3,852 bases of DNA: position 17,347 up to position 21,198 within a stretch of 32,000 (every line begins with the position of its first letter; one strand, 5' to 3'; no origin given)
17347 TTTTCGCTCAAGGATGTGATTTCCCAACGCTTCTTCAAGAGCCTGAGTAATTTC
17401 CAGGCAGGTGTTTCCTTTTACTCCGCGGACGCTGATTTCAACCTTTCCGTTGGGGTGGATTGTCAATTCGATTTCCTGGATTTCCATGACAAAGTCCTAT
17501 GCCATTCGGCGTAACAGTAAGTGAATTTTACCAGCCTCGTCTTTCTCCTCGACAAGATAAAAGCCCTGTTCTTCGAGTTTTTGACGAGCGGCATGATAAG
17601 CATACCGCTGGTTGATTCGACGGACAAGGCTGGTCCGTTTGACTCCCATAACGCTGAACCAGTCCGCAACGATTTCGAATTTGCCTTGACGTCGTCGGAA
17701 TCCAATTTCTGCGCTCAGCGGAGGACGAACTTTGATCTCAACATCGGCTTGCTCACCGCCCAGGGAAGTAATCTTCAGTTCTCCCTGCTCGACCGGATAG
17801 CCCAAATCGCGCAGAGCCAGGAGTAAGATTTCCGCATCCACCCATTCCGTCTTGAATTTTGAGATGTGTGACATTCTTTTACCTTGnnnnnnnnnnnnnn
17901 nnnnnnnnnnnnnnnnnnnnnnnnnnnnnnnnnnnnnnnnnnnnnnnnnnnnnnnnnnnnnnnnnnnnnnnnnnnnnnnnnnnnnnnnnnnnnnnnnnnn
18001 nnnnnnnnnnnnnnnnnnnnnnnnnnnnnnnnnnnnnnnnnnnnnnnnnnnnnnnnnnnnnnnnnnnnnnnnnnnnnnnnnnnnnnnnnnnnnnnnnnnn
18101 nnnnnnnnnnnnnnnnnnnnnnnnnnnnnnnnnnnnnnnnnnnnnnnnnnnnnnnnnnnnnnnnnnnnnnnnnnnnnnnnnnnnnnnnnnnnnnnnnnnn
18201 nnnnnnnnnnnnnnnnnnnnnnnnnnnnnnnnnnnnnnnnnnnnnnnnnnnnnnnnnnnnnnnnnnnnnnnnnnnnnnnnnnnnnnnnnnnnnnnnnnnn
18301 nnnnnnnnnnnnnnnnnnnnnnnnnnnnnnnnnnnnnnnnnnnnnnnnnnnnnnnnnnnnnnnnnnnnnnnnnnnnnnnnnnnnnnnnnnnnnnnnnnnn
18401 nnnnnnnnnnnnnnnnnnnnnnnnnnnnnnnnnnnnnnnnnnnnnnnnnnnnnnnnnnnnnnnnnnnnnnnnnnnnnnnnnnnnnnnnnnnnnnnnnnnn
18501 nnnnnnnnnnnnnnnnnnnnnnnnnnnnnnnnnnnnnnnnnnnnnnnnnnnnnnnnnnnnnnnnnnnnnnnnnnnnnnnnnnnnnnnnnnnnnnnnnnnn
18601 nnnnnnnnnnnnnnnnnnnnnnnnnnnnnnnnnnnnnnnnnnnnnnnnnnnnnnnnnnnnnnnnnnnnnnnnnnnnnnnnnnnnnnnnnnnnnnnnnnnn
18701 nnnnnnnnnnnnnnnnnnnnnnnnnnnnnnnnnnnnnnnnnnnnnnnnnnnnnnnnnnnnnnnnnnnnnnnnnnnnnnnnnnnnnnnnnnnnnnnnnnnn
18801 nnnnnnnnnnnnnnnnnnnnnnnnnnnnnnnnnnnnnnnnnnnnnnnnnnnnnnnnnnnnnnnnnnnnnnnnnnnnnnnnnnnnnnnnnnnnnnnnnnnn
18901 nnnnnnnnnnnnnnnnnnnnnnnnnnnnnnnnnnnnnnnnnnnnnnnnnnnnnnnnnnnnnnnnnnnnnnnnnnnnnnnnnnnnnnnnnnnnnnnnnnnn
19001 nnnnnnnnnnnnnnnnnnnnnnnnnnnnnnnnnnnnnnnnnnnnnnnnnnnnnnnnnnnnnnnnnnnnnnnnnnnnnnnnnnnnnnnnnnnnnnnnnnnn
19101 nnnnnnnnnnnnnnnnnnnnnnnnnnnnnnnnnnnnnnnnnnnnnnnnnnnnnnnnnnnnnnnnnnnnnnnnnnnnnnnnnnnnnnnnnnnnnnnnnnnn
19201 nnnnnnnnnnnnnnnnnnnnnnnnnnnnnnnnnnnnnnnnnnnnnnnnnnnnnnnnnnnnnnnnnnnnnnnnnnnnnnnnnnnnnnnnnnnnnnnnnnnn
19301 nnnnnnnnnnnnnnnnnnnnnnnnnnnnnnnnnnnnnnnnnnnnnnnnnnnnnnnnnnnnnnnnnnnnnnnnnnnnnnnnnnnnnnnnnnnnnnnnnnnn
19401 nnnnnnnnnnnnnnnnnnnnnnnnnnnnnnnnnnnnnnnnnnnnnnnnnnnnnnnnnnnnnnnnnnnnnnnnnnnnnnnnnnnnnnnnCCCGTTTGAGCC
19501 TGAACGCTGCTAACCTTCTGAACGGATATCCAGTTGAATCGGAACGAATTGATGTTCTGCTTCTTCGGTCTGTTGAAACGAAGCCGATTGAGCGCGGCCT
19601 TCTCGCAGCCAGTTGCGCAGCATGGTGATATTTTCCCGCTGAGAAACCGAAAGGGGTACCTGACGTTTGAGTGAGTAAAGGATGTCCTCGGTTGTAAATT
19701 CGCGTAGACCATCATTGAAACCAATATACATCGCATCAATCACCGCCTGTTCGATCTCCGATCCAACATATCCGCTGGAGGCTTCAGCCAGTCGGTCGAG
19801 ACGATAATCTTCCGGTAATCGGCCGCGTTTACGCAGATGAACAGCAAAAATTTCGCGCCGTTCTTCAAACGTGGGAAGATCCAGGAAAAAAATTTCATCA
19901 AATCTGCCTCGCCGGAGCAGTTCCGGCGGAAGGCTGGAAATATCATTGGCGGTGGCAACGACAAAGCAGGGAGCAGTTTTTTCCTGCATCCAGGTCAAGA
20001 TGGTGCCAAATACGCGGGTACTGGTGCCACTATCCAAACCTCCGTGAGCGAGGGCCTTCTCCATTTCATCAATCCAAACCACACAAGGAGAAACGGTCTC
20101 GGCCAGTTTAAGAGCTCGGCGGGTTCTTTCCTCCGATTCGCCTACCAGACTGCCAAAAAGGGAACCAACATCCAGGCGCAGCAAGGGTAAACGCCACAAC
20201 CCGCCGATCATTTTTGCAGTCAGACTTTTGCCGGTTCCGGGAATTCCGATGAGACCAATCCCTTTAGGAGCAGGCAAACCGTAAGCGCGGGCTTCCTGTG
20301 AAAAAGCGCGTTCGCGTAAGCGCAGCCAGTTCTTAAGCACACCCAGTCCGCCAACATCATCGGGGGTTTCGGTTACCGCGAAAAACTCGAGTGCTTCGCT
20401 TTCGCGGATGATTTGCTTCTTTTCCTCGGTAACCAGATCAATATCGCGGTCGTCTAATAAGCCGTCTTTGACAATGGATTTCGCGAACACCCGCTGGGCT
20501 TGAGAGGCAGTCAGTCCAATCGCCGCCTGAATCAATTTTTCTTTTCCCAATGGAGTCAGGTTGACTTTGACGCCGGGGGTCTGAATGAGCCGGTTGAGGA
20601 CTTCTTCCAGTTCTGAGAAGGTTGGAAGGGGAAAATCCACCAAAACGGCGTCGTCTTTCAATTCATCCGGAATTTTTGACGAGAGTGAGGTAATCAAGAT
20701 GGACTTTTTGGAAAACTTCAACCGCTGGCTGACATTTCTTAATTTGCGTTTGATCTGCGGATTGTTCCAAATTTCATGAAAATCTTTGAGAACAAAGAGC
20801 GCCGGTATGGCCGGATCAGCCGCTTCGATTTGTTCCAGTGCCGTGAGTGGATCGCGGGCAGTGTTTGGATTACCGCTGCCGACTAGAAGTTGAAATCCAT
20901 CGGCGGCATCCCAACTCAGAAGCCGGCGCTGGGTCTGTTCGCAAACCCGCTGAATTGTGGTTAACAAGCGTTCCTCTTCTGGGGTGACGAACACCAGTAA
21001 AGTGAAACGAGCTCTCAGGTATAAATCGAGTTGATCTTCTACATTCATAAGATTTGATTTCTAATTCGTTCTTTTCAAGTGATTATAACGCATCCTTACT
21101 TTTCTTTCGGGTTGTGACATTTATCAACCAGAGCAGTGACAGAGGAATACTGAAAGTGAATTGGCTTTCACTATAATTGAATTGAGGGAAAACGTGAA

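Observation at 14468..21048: Translationally coupled six-gene operon: Ycf46-like AAA+ / lidless Hsp70 / DUF1257 / DUF2997 / NrdG-like radical SAM activase / helical-repeat-WD40 protein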

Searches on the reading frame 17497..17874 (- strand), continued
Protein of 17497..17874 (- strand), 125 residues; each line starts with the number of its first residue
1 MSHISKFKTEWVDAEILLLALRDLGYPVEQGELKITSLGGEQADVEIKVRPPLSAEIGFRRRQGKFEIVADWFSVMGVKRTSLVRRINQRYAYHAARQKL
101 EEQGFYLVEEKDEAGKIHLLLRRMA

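Call 90: get_annotated_region(hit=H8, flank=6000)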
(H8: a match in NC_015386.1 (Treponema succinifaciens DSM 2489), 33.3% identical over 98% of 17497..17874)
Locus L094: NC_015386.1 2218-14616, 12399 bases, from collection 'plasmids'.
description: Treponema succinifaciens DSM 2489 plasmid pTRESU01, complete sequence
organism: Treponema succinifaciens DSM 2489 (NCBI taxid 869209)
taxonomy: Bacteria; Spirochaetota; Spirochaetia; Spirochaetales; Treponemataceae; Treponema; Treponema succinifaciens; Treponema succinifaciens DSM 2489
host: -; source: colon; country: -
typing (MOB-suite, as given by PLSDB): non-mobilizable; mating-pair formation MPF_T
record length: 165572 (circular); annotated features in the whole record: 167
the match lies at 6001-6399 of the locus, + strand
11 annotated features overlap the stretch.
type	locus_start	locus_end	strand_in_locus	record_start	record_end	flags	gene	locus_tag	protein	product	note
CDS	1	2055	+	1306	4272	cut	-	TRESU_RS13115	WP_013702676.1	baseplate J/gp47 family protein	-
CDS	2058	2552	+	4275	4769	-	-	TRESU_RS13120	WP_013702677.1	hypothetical protein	-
CDS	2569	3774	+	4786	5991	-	-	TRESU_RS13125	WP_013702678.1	phage tail sheath family protein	-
CDS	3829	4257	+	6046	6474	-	-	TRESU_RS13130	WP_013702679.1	phage tail protein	-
CDS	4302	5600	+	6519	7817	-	-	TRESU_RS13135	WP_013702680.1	hypothetical protein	-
CDS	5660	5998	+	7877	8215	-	-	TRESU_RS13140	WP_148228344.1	hypothetical protein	-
CDS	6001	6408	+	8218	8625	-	-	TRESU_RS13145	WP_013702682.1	DUF1257 domain-containing protein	-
CDS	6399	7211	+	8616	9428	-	-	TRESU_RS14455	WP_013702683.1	phage tail protein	-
CDS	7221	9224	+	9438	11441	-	-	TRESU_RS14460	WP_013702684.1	phage baseplate assembly protein V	-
CDS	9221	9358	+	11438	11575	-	-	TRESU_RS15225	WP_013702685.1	hypothetical protein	-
CDS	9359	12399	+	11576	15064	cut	-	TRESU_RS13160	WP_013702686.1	M23 family metallopeptidase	GO:0006508 - proteolysis [Evidence IEA]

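Call 107: fold_search(model_id=the predicted structure, library=viral)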
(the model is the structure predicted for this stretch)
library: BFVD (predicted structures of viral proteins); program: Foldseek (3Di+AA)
matches with E <= 10: 573; with E <= 0.001: 1
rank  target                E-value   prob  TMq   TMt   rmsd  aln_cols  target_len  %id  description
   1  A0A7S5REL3            6.4e-06  1.00  0.78  0.68   3.0       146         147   18  (no name in the UniProt tables at hand)
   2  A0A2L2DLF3            1.4e-02  0.82  0.30  0.15  14.2       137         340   13  Mitochondrial chaperone [Acanthamoeba polyphaga mimivirus]
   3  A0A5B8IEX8            1.5e-02  0.72  0.30  0.07  16.7       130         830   15  Uncharacterized protein [Mimiviridae sp. ChoanoV1]
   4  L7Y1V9                4.5e-02  0.69  0.34  0.21  14.9       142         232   15  Chaperone [Megavirus lba]
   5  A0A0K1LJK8            7.4e-02  0.23  0.23  0.17  16.9       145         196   15  (no name in the UniProt tables at hand)
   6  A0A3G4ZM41            1.4e-01  0.25  0.19  0.18  11.8        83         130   12  Uncharacterized protein [Terrestrivirus sp.]
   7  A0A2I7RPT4            1.7e-01  0.60  0.32  0.22   8.0       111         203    9  (no name in the UniProt tables at hand)
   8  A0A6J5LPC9            2.0e-01  0.72  0.35  0.46   4.6        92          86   11  Uncharacterized protein [uncultured Caudovirales phage]
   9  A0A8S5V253            2.4e-01  0.38  0.30  0.19   8.6       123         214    9  Uncharacterized protein [Myoviridae sp. ctJ2i1]
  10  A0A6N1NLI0            2.5e-01  0.57  0.40  0.21   8.1       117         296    8  Putative orfan [Tupanvirus soda lake]
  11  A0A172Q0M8            2.5e-01  0.33  0.31  0.10  15.6       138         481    7  AAA+ ATPase domain-containing protein [Acinetobacter phage vB_AbaM_ME3]
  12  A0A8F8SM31            2.5e-01  0.20  0.29  0.11  15.5       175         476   10  (no name in the UniProt tables at hand)
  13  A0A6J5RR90            2.7e-01  0.33  0.27  0.20   9.1        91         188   15  Lipoprotein [uncultured Caudovirales phage]
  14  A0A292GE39            3.0e-01  0.44  0.23  0.37  17.2        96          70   11  (no name in the UniProt tables at hand)
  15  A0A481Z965            3.2e-01  0.15  0.24  0.06  12.7       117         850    7  AAA family ATPase [Pithovirus LCPAC304]
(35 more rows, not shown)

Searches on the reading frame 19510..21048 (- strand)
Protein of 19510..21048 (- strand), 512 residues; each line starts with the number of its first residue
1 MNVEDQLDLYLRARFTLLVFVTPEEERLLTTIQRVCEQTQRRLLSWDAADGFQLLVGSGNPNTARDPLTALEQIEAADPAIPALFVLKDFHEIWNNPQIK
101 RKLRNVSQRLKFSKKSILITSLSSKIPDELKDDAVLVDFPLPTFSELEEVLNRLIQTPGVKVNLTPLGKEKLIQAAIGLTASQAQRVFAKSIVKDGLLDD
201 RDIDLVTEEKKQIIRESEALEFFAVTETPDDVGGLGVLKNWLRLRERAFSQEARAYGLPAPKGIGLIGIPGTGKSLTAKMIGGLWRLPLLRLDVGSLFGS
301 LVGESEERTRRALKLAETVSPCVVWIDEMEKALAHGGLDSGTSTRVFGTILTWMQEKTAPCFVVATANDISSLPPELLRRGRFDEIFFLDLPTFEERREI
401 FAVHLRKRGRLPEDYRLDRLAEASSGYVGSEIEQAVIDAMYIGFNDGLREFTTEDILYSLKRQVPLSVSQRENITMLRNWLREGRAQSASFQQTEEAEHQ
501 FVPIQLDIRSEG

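Call 3: search_protein_families(library=pfam, proteins=[window:19510-21048:-], max_evalue=0.01)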
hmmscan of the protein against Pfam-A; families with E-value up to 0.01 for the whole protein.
window:19510-21048:- (512 aa): 2 families
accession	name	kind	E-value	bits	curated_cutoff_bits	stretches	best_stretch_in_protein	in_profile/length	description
PF00004.35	AAA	-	1.3e-27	97.3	21.2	1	266-390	3-130/131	ATPase family associated with various cellular activities (AAA)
PF17862.7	AAA_lid_3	-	3.1e-06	27.1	27.2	1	416-456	3-43/45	AAA+ lid domain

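Call 4: search_protein_families(library=padloc, proteins=[window:19510-21048:-], max_evalue=0.01)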
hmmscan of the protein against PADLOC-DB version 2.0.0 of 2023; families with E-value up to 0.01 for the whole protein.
window:19510-21048:- (512 aa): 4 families
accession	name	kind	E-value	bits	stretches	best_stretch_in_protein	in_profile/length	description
PDLC02196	IetA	-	2e-20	71.6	1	251-486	112-345/374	-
PDLC02195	IetA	-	4.1e-13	47.4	1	254-436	130-309/395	-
PDLC04232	IetA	-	8e-11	39.9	1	253-438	108-291/330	-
PDLC04231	IetA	-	1.6e-08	32.7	1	250-368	106-223/262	-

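Call 5: search_protein_families(library=ncbifam, proteins=[window:19510-21048:-], max_evalue=0.01)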
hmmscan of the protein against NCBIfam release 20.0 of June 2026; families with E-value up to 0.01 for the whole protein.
window:19510-21048:- (512 aa): 10 families
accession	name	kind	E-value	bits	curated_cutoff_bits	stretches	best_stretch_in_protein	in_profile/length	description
TIGR01243.1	CDC48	subfamily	1.4e-27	96.4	802.65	1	229-452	452-681/733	CDC48 family AAA ATPase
TIGR01241.2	FtsH_fam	equivalog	4e-24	85.3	600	1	255-462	189-401/598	ATP-dependent zinc metalloprotease FtsH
TIGR01242.2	TIGR01242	subfamily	7.6e-24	84.4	500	1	256-462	143-354/362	proteasome-activating nucleotidase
NF003069.1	PRK03992.1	subfamily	1.4e-23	83.7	500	1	254-461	158-370/379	proteasome-activating nucleotidase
NF008004.0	PRK10733.1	equivalog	9.3e-19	66.8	1008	1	256-440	180-369/644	ATP-dependent zinc metalloprotease FtsH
NF047747.1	PrtsmActNtasePan2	equivalog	1.2e-18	67.6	700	1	254-457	178-386/397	proteasome-activating nucleotidase Pan2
NF042959.1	IteA_antiphage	equivalog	4.1e-18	65.7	510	1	255-483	119-345/367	anti-phage ATPase IteA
NF047748.1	PrtsmActNtasePan1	equivalog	1.5e-17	63.7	750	1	255-456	176-382/405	proteasome-activating nucleotidase Pan1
NF041006.2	cell_div_CdvC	equivalog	8.1e-17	61.2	650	1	255-470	128-355/370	cell division protein CdvC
TIGR03689.1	pup_AAA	equivalog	5.8e-14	51.7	504.75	1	165-442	125-412/512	proteasome ATPase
